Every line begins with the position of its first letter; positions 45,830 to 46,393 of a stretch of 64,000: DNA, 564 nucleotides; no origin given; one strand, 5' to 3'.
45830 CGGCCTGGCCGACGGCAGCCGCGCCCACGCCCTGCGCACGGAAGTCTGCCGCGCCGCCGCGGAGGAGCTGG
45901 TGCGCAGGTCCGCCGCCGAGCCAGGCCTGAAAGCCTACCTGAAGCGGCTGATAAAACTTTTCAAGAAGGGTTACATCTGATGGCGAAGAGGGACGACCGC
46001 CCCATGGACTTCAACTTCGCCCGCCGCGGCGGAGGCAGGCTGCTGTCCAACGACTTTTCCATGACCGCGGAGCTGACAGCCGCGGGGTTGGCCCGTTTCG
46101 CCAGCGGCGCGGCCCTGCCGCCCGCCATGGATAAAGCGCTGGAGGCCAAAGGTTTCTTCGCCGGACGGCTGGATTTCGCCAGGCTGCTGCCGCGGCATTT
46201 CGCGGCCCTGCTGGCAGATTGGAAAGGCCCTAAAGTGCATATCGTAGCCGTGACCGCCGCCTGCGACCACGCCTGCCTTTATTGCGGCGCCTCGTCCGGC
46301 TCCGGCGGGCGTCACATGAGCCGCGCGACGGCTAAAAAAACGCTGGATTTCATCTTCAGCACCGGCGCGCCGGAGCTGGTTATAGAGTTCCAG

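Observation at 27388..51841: Three HxsB-like SPASM paralogs, one with visibly eroded auxiliary-cluster cysteines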

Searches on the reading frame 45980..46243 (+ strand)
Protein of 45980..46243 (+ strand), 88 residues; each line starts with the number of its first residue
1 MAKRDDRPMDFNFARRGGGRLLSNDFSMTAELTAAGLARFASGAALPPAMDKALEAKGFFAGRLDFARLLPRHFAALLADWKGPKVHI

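Call 88: search_solved_structures(query=A6, max_evalue=10, show_alignments=0)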
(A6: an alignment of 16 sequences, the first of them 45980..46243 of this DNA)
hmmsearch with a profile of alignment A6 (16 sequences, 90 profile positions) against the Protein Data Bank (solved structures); distinct sequences matched with E-value up to 10: 1.
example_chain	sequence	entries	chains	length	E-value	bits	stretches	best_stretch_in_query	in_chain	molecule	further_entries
1wrd_A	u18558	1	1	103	0.45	14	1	14-46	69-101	Target of Myb protein 1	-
